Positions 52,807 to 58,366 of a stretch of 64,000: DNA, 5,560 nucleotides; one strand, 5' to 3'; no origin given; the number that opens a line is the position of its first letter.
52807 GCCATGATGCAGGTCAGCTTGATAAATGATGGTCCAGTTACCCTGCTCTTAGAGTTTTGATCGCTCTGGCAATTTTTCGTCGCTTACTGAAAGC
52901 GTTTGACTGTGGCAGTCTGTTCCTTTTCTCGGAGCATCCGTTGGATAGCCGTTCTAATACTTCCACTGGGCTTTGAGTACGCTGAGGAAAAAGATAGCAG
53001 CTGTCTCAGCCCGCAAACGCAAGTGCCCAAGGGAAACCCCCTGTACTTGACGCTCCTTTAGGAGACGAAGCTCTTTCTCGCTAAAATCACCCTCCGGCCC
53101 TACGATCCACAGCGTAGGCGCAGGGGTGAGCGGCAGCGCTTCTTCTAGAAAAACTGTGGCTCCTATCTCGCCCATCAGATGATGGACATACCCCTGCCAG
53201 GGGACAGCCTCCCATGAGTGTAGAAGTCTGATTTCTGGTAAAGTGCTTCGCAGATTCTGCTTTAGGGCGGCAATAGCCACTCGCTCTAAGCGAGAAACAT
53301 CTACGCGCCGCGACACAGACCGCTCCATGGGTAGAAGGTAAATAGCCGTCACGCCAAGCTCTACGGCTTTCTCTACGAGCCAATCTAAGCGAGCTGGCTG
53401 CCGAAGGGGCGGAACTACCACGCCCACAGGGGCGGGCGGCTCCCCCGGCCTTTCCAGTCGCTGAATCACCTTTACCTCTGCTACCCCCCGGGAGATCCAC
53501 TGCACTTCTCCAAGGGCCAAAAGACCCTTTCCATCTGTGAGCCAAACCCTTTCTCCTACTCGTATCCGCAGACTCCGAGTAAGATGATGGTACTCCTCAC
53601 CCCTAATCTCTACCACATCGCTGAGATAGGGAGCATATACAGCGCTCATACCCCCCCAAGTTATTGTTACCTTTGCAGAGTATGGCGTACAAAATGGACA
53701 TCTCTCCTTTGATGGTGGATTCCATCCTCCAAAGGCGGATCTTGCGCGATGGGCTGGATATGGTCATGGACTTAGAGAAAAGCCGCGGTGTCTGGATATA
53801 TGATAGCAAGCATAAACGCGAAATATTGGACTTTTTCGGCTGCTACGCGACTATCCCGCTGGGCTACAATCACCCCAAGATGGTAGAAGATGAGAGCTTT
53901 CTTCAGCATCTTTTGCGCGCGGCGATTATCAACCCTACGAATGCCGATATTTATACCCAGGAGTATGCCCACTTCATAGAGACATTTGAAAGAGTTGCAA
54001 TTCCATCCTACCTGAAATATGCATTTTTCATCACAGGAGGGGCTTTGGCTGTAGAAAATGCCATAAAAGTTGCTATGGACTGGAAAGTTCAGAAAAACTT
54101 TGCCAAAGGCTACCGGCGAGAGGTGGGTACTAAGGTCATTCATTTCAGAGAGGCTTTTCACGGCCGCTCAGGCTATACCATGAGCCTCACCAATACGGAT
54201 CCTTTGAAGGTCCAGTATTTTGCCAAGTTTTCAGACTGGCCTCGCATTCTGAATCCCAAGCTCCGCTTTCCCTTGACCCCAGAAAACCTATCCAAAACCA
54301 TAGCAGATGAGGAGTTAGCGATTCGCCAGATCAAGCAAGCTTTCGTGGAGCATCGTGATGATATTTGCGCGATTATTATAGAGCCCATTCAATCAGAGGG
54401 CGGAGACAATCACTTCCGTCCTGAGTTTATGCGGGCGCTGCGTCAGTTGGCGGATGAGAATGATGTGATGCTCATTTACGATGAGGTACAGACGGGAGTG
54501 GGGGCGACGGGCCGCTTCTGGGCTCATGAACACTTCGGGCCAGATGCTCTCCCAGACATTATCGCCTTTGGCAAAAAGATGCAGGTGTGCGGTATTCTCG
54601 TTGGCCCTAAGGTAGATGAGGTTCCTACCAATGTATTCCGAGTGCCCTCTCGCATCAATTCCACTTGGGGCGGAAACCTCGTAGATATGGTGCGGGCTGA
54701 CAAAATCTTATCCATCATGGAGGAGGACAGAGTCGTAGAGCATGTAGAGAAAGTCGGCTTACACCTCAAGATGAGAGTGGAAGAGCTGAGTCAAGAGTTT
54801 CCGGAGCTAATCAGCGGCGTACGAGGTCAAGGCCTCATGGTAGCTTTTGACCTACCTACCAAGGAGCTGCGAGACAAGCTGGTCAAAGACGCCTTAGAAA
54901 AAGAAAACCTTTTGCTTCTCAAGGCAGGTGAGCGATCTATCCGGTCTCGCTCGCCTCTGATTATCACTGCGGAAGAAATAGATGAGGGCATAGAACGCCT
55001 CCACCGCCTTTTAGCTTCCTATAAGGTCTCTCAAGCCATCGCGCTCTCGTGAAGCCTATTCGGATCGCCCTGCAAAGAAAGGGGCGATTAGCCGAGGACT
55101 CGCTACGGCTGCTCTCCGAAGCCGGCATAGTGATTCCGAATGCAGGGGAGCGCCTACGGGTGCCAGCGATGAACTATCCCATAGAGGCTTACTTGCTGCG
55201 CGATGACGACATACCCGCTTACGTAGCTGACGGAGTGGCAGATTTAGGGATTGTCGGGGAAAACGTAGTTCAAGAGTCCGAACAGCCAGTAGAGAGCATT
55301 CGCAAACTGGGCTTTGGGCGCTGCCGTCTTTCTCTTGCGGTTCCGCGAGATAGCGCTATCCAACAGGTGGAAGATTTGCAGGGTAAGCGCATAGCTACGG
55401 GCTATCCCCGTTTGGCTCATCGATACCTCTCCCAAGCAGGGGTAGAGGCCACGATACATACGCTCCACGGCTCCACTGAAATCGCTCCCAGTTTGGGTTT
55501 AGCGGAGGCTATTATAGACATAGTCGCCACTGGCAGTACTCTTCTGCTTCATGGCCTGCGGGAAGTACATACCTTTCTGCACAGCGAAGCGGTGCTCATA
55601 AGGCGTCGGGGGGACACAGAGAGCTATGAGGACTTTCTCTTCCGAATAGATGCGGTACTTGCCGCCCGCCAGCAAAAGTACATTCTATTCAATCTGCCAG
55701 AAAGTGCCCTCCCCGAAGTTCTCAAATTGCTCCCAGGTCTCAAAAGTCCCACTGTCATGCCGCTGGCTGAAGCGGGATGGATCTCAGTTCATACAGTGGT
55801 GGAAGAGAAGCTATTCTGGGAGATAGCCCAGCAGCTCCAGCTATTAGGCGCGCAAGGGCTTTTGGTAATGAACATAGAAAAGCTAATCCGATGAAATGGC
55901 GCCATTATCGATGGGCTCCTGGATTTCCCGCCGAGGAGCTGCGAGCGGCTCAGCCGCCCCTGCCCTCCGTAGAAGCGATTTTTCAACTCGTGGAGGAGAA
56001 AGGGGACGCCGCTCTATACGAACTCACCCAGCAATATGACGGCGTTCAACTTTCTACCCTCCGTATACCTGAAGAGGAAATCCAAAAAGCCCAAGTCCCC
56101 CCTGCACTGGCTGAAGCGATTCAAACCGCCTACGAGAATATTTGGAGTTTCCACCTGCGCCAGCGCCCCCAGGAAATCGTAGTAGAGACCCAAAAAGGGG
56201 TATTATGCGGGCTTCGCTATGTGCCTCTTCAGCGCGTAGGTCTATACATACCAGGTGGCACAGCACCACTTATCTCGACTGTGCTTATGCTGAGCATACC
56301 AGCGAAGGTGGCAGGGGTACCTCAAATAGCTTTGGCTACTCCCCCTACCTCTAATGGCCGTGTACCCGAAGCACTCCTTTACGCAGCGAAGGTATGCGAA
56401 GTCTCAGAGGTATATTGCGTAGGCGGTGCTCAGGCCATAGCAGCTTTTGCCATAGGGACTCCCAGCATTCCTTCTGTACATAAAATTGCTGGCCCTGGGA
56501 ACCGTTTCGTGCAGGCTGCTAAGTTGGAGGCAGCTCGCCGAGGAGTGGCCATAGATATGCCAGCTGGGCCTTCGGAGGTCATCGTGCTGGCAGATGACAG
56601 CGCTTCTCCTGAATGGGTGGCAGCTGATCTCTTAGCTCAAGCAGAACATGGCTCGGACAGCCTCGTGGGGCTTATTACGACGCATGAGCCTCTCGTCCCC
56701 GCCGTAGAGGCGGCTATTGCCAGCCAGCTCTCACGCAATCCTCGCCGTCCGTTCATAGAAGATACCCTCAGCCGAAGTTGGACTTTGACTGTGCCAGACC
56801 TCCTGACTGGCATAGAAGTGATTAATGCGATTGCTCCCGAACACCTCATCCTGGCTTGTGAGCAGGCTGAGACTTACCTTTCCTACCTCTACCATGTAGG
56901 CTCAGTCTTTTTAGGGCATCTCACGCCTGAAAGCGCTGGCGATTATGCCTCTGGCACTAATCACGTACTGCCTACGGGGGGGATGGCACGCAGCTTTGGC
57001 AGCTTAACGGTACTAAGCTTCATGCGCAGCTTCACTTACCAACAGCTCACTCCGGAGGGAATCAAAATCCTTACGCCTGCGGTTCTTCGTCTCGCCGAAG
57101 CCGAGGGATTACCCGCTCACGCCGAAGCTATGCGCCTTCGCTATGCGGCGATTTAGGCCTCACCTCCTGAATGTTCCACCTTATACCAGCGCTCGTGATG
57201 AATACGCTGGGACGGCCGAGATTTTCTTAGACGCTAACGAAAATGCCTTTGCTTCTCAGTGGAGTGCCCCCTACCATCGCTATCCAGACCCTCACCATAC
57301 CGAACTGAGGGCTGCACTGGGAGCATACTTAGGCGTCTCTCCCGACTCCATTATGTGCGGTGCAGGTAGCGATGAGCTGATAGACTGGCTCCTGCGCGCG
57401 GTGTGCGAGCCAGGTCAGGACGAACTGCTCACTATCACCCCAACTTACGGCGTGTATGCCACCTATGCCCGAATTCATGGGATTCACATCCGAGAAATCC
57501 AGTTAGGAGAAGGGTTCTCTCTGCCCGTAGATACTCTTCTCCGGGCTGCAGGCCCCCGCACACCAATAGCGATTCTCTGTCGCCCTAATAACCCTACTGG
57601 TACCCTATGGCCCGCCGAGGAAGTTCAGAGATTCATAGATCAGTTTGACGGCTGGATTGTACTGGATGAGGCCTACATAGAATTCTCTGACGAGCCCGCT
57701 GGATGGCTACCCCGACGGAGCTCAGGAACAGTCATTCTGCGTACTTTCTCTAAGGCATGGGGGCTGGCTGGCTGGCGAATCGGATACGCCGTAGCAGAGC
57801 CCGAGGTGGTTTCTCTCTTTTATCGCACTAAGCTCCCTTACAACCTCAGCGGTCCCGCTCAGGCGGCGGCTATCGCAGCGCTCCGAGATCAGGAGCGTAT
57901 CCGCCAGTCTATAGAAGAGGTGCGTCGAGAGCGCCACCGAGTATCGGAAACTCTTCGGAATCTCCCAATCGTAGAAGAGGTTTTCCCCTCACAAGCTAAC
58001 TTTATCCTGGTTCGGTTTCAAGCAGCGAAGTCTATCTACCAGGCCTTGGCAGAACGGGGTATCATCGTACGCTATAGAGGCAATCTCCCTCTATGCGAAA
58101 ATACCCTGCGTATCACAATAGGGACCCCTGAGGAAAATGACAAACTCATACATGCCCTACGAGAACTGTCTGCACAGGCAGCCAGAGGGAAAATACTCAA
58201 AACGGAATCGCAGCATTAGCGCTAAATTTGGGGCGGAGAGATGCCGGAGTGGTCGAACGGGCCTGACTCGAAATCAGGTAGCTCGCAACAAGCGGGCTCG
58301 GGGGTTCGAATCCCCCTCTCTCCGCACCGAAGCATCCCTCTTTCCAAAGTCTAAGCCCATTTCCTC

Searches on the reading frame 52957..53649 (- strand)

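Call 53: search_protein_families(library=pfam, proteins=[window:52957-53649:-], max_evalue=0.001)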
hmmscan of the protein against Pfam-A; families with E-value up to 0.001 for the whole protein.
window:52957-53649:- (231 aa): 2 families
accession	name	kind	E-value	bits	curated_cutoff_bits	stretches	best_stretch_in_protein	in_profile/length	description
PF04452.19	Methyltrans_RNA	-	1.2e-30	106.8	23.9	1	72-225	4-164/165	RNA methyltransferase domain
PF20260.4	PUA_4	-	4.3e-12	46.4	23.9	1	15-61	1-47/48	RNA methyltransferase PUA domain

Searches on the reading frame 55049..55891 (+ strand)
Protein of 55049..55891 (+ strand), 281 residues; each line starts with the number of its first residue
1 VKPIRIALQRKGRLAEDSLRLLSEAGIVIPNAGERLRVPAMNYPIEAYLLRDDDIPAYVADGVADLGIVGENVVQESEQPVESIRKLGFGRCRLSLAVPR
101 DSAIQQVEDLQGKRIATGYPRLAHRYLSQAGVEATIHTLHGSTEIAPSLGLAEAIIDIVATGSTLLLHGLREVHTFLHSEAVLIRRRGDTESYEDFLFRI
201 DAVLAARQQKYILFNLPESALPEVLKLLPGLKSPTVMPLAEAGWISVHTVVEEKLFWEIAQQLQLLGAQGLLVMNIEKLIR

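Call 53: search_protein_families(library=pfam, proteins=[window:55049-55891:+], max_evalue=0.001)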
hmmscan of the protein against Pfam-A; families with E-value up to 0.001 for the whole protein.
window:55049-55891:+ (281 aa): 4 families
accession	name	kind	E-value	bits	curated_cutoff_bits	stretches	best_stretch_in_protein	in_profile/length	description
PF01634.23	HisG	-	7.3e-51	172.7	25.5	1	51-191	1-143/158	ATP phosphoribosyltransferase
PF08029.16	HisG_C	-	4.3e-26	91.3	23.5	1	206-278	1-73/73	HisG, C-terminal domain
PF09084.16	NMT1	-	0.0007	20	20.5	1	54-131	33-116/216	NMT1/THI5 like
PF12974.12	Phosphonate-bd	-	0.0008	19.3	27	0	93-124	86-117/242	ABC transporter, phosphonate, periplasmic substrate-binding protein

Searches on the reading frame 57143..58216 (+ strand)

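Call 53: search_protein_families(library=pfam, proteins=[window:57143-58216:+], max_evalue=0.001)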
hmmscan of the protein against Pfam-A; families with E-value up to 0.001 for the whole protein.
window:57143-58216:+ (358 aa): 2 families
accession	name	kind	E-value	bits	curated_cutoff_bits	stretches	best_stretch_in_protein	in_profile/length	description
PF00155.27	Aminotran_1_2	-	1.7e-58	199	19.7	1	42-339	33-361/361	Aminotransferase class I and II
PF04864.19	Alliinase_C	-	0.00067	19.1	22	1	70-221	69-211/363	Allinase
